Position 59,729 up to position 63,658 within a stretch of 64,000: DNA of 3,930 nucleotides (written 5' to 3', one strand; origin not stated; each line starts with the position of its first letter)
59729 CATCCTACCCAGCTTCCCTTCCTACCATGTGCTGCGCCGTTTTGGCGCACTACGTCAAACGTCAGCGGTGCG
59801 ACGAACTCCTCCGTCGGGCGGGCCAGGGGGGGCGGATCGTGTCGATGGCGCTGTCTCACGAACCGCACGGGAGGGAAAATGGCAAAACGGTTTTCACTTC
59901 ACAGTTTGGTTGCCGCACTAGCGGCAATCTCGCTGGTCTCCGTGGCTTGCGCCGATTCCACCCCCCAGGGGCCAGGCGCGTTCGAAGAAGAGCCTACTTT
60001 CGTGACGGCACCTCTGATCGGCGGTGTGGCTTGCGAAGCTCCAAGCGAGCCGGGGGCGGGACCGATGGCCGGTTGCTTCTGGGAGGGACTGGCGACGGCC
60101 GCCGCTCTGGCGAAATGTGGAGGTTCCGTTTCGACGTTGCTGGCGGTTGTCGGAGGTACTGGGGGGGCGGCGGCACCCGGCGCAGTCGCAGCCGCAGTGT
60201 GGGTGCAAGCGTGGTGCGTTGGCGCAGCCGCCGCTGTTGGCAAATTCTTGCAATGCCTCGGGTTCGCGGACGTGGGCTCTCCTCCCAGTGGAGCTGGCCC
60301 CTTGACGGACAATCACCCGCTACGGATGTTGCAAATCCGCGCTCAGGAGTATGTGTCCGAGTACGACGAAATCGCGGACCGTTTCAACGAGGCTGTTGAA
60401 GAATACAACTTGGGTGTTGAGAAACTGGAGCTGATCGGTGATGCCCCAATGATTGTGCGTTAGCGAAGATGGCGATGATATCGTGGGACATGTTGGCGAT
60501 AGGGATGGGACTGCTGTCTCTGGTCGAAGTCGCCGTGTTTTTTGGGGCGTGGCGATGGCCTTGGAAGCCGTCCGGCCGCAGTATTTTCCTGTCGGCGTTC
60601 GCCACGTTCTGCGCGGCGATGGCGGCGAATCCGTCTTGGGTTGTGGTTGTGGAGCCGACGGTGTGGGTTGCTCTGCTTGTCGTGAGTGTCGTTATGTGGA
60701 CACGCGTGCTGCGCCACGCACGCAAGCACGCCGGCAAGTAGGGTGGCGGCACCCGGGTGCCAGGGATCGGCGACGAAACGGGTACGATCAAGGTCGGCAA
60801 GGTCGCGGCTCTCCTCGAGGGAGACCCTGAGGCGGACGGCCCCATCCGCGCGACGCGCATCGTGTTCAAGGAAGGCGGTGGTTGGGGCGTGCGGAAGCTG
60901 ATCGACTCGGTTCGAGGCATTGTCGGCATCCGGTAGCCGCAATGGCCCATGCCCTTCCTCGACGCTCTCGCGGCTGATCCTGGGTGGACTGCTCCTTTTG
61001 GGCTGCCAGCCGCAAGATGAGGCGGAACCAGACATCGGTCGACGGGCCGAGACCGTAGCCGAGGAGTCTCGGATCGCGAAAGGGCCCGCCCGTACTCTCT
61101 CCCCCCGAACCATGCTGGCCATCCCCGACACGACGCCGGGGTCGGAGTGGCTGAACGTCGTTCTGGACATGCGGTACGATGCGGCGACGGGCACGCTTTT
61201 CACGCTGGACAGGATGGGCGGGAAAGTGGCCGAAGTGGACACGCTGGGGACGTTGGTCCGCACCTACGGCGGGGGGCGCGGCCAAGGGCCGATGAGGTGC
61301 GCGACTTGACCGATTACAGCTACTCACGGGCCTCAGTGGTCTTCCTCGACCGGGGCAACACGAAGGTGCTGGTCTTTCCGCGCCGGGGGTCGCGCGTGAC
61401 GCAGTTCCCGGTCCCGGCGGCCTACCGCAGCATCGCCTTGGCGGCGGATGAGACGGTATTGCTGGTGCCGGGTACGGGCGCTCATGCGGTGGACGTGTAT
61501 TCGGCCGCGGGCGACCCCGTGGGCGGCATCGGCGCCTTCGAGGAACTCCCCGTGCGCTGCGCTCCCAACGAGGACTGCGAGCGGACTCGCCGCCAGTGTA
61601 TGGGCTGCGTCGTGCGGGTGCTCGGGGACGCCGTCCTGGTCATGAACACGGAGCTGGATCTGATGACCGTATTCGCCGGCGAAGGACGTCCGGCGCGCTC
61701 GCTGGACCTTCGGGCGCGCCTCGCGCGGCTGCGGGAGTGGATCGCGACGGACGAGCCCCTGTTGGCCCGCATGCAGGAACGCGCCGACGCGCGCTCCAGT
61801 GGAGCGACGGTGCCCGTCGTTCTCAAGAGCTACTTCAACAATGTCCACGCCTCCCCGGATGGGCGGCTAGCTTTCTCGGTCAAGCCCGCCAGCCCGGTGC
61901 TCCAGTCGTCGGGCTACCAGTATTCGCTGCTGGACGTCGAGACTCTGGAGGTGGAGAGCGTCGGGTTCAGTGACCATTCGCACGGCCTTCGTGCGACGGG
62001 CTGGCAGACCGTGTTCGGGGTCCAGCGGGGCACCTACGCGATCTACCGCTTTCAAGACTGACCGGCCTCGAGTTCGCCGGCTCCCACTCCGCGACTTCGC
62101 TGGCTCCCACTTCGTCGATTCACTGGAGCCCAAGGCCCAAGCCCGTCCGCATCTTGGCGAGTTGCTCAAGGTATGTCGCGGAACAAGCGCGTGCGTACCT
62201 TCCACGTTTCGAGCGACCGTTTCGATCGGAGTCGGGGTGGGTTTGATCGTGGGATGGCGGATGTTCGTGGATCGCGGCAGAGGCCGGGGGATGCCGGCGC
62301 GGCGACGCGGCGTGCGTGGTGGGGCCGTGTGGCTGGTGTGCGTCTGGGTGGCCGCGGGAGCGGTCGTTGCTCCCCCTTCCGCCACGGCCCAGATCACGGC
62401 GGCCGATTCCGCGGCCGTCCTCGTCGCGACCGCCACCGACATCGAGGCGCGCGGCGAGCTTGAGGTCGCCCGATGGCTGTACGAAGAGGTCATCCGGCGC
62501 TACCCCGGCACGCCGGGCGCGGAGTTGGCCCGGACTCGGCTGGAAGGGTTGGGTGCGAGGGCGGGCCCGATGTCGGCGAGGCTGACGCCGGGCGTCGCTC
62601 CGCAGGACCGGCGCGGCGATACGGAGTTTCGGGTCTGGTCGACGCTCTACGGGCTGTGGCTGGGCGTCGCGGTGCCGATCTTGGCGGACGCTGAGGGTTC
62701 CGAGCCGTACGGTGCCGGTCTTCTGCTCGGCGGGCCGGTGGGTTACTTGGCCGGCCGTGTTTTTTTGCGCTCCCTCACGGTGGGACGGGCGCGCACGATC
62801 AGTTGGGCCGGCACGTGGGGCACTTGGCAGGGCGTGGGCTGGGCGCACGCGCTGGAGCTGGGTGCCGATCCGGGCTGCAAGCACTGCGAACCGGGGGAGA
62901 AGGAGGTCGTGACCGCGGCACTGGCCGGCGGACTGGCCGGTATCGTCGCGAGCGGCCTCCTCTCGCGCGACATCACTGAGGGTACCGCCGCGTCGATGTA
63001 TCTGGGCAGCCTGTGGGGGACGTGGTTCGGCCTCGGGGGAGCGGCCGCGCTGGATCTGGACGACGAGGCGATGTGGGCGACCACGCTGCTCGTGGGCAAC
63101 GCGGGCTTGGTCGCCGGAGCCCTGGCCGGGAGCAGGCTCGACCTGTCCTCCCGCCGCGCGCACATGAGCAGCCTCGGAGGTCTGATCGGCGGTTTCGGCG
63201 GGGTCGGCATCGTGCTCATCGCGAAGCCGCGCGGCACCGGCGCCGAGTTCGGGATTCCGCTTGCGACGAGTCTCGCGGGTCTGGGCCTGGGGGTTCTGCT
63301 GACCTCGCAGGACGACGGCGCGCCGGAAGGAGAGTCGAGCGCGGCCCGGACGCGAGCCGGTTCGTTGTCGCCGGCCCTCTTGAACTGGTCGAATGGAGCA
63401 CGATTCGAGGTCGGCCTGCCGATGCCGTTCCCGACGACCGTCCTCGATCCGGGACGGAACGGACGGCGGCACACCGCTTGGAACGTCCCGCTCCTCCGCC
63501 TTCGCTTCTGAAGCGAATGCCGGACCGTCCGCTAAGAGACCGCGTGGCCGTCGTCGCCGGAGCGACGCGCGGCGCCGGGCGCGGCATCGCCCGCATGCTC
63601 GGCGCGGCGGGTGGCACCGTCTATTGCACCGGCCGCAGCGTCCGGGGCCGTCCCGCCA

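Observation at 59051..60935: A ~1.7 kb insert between an amidohydrolase gene and a diverged copy of its own 3' end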

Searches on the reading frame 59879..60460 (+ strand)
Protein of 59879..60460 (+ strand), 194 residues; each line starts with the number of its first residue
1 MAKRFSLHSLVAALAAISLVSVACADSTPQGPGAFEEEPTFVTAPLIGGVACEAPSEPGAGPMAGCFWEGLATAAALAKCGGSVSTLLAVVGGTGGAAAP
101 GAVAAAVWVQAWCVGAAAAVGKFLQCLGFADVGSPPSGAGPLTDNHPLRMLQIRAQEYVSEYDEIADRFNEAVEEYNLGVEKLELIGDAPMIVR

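Call 12: search_protein_families(library=pfam, max_evalue=0.1, proteins=[window:59879-60460:+])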
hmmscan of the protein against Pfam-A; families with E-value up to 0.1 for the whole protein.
window:59879-60460:+ (194 aa): 0 families

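Call 14: find_encoding_contigs(protein=window:59879-60460:+, flank=10000, max_places=10)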
Protein window:59879-60460:+ (194 aa): 3 contigs read that carry it; 1 place shown.
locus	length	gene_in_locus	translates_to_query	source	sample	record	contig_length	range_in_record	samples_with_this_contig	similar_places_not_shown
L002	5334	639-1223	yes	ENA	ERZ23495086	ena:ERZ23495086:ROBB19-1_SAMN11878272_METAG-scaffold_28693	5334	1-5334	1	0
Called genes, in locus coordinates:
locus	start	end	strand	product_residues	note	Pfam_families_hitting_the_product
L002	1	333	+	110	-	?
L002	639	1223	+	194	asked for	-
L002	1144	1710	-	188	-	-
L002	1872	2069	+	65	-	-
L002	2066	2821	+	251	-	-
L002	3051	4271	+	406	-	-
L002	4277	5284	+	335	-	PF00106:adh_short, PF13561:adh_short_C2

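Call 23: find_homologous_proteins(query=window:59879-60460:+, max_evalue=0.001)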
Query window:59879-60460:+ (194 aa): 1 proteins with E <= 0.001 among 8000 candidates.
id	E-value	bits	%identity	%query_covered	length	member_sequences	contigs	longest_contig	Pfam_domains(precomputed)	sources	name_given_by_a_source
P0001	2.5e-120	418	100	100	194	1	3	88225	-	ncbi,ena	-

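Call 28: search_protein_families(library=ncbifam, max_evalue=0.1, proteins=[window:59879-60460:+])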
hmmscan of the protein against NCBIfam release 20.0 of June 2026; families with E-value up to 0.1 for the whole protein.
window:59879-60460:+ (194 aa): 0 families

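Call 40: search_protein_representatives(protein=window:59879-60460:+)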
Query: 194 residues. Proteins with E-value up to 0.001 (for the whole library): 3; up to 1e-10: 2; up to 1e-30: 1. The best 3 are listed.
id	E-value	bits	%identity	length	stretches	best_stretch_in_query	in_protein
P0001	8.0e-121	417.5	100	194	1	1-194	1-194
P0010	6.0e-23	98.2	47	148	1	48-186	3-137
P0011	3.4e-07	46.8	38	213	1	59-184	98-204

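Call 42: find_encoding_contigs(protein=P0010, flank=8000, max_places=4)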
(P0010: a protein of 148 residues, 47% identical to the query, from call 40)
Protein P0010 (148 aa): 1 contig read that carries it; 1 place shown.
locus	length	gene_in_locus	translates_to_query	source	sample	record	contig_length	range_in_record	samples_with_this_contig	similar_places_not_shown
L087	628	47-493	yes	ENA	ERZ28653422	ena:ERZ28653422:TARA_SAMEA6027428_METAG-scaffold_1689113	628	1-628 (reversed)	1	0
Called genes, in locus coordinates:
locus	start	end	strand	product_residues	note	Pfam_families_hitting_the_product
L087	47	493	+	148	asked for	-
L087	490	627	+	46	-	?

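Call 43: find_encoding_contigs(protein=P0011, flank=8000, max_places=4)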
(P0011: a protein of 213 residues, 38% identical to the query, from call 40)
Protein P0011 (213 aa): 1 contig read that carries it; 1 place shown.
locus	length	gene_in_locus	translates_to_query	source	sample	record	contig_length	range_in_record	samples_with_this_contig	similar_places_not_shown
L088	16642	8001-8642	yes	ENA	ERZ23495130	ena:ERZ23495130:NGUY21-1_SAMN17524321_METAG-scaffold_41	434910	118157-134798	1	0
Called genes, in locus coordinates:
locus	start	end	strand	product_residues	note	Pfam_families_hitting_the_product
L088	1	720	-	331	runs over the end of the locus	PF00561:Abhydrolase_1, PF00975:Thioesterase (faint), PF12697:Abhydrolase_6, PF12146:Hydrolase_4, PF08386:Abhydrolase_4 (weak)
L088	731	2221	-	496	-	-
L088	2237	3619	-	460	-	PF00587:tRNA-synt_2b, PF03129:HGTP_anticodon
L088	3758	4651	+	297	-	PF23678:YqhI, PF00326:Peptidase_S9 (faint), PF01738:DLH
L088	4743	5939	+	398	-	PF13173:AAA_14, PF13635:DUF4143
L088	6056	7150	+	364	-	-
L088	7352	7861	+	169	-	PF00210:Ferritin, PF02915:Rubrerythrin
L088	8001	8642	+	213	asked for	-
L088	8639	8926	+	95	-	-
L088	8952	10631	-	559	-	PF01979:Amidohydro_1 (faint), PF07969:Amidohydro_3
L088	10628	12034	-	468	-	PF22039:HUTI_composite_bact (weak), PF01979:Amidohydro_1, PF07969:Amidohydro_3 (weak)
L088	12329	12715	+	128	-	PF23991:DUF7310 (faint)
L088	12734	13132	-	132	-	PF01850:PIN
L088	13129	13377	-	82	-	PF04014:MazE_antitoxin, PF15937:PrlF_antitoxin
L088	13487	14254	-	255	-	PF00378:ECH_1 (weak), PF16113:ECH_2, PF00378:ECH_1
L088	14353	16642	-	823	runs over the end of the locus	PF02129:Peptidase_S15 (faint), PF00326:Peptidase_S9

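Call 59: search_protein_families(library=padloc, max_evalue=0.1, proteins=[window:59879-60460:+, P0010, P0011, L088:8639-8923:+])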
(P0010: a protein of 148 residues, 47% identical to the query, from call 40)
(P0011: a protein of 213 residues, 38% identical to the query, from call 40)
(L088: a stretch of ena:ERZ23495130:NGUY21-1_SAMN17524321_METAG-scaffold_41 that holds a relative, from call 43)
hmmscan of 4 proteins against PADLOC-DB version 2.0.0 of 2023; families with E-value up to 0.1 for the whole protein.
window:59879-60460:+ (194 aa): 0 families

P0010 (148 aa): 0 families

P0011 (213 aa): 0 families

L088:8639-8923:+ (95 aa): 0 families

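Call 60: search_protein_families(library=phrogs, max_evalue=0.1, proteins=[window:59879-60460:+, P0010, P0011, L088:8639-8923:+])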
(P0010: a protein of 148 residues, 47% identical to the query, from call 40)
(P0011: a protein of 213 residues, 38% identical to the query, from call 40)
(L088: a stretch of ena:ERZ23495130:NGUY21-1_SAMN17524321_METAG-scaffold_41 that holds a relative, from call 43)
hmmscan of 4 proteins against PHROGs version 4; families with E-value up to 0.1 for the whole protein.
window:59879-60460:+ (194 aa): 1 family
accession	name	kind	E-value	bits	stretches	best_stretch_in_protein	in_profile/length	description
phrog_21230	-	unknown function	0.021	16.3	1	157-180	13-36/89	-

P0010 (148 aa): 1 family
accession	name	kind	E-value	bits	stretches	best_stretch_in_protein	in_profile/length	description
phrog_17085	-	unknown function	0.065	14.3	0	55-131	28-104/117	-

P0011 (213 aa): 0 families

L088:8639-8923:+ (95 aa): 1 family
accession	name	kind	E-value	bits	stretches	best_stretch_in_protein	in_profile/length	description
phrog_10784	-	moron, auxiliary metabolic gene and host takeover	0.035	15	0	61-84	32-55/60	membrane protein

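Call 67: predict_structure(alignment_id=A3)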
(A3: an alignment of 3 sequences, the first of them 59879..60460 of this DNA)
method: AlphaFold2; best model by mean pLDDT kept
length: 194 residues; sequences in the alignment: 3
mean_pLDDT: 59.2   pTM: 0.56
mean pLDDT of the five models: 59.2, 44.9, 43.7, 43.6, 41.7
residues with pLDDT >= 90: 3; 70-90: 90; 50-70: 22; < 50: 79
segments of 3 or more residues with pLDDT < 50: 1-61, 131-142, 189-194
pLDDT, mean of each block of 10 residues (from residue 1): 40 33 30 25 28 35 65 80 82 66 81 81 72 39 57 79 88 84 71 30
secondary structure, 60 per line:
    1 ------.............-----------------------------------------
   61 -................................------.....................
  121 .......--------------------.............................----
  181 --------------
elements in order: H7-19 H62-93 H100-127 H148-176
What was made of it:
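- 59879..60463 (+): Cys-rich predicted lipoprotein (194 aa). It has a signal peptide and lipobox-like VSVAC, a disordered linker, a helical hairpin with a conserved C-x13-C ... C-x12-C pattern, and a C-terminal helix. AF2 core pLDDT ~80 with helices 62-93, 100-127 and 148-176 (call 67).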

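Call 70: fold_search(model_id=the predicted structure, library=pdb)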
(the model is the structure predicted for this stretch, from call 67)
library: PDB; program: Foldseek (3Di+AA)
matches with E <= 10: 100; with E <= 0.001: 0
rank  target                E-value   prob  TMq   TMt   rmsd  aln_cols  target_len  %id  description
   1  7udb_B                5.5e-01  0.90  0.41  0.38   4.5       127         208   11  Cryo-EM structure of a synaptobrevin-Munc18-1-syntaxin-1 complex class 2 (released 2022-04-06)
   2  3lg7_A                6.8e-01  0.84  0.40  0.59   4.9       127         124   12  Crystal structure of HIV epitope-scaffold 4E10_S0_1EZ3A_002_C (released 2010-09-22)
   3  7ubt                  8.1e-01  0.20  0.28  0.12  10.9       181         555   15  Stat5a Core in complex with Compound 18 (released 2023-02-15)
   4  9rgx_B                1.2e+00  0.72  0.37  0.67   3.9       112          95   15  X-ray crystal structure of a de novo designed single-chain antiparallel 3-helix coiled-coil bundle, sc-apCC3-ACW (released 2025-09-03)
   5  1uus                  1.2e+00  0.66  0.40  0.19   4.1       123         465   11  Structure of an activated Dictyostelium STAT in its DNA-unbound form (released 2004-03-26)
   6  7q83_D                1.3e+00  0.51  0.37  0.44   9.4       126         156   11  Crystal structure of S. cerevisiae Sso2 in complex with the pleckstrin homology domain of Sec3 (released 2022-08-31)
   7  6mbz_A                1.4e+00  0.30  0.35  0.14  10.1       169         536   14  Structure of Transcription Factor (released 2019-06-19)
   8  7udc_B                1.4e+00  0.21  0.30  0.27  14.5       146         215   11  cryo-EM structures of a synaptobrevin-Munc18-1-syntaxin-1 complex class1 (released 2022-04-06)
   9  3lf9                  1.4e+00  0.18  0.26  0.37   9.3       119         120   16  Crystal structure of HIV epitope-scaffold 4E10_D0_1IS1A_001_C (released 2010-09-22)
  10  7tvb                  1.5e+00  0.16  0.29  0.12  11.0       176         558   14  Stat5A Core in Complex with AK305 (released 2023-02-15)
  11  6mbz_B                1.5e+00  0.15  0.28  0.12  10.2       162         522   14  Structure of Transcription Factor (released 2019-06-19)
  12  1s94_B                1.6e+00  0.44  0.36  0.55   4.9       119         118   12  Crystal structure of the Habc domain of neuronal syntaxin from the squid Loligo pealei (released 2004-05-11)
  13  6fti_1                1.6e+00  0.25  0.31  0.36  10.5       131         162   21  Cryo-EM Structure of the Mammalian Oligosaccharyltransferase Bound to Sec61 and the Programmed 80S Ribosome (released 2018-03-21)
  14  2xhe_B                1.6e+00  0.41  0.38  0.34   5.4       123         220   13  Crystal structure of the Unc18-syntaxin 1 complex from Monosiga brevicollis (released 2011-06-29)
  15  5oen_B                1.7e+00  0.08  0.23  0.26  12.4       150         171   13  Crystal Structure of STAT2 in complex with IRF9 (released 2018-01-24)
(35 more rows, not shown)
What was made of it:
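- On Known toxin-immunity, bacteriocin or anti-phage defence families: Foldseek against the PDB gave a best E of 0.55, generic helical bundles (call 70).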

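Call 73: find_related_loci(query=A3, collection=viral_contigs, flank=8000)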
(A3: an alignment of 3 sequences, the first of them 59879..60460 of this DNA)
Query A3 (194 aa) in viral_contigs; peptide patterns used: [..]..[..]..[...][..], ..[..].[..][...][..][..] (x = any residue, [..] = any of these).
83 stretches matched a pattern, but none encodes a relative of the query by tblastn (E <= 1e-3).

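Call 75: find_related_loci(query=A3, collection=metagenome_contigs, flank=8000)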
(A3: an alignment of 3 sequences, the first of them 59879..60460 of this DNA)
Query A3 (194 aa) in metagenome_contigs; peptide patterns used: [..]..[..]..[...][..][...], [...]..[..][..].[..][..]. (x = any residue, [..] = any of these).
194 stretches matched a pattern, but none encodes a relative of the query by tblastn (E <= 1e-3).

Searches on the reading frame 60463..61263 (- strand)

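Call 71: search_protein_families(library=pfam, max_evalue=0.05, proteins=[window:60463-61263:-])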
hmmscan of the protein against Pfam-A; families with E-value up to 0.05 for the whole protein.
window:60463-61263:- (267 aa): 1 family
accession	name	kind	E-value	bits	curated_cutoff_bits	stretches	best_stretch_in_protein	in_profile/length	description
PF08572.15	PRP3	-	0.0065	16.5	31.4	1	185-241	118-176/220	pre-mRNA processing factor 3 domain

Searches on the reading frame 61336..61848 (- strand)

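Call 71: search_protein_families(library=pfam, max_evalue=0.05, proteins=[window:61336-61848:-])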
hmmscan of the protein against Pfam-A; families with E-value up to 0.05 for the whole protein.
window:61336-61848:- (171 aa): 1 family
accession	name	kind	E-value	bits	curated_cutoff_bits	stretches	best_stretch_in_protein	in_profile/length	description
PF16715.11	CDPS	-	0.035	14.3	27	0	104-153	89-137/220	Cyclodipeptide synthase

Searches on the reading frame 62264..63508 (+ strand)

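Call 12: search_protein_families(library=pfam, max_evalue=0.1, proteins=[window:62264-63508:+])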
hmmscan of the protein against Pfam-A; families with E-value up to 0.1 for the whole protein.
window:62264-63508:+ (415 aa): 0 families

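Call 28: search_protein_families(library=ncbifam, max_evalue=0.1, proteins=[window:62264-63508:+])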
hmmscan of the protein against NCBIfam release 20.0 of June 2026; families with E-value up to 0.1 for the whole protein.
window:62264-63508:+ (415 aa): 1 family
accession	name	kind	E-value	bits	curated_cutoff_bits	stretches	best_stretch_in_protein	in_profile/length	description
TIGR02795.1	tol_pal_ybgF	equivalog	0.0062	17.1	90.1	1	49-93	75-119/119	tol-pal system protein YbgF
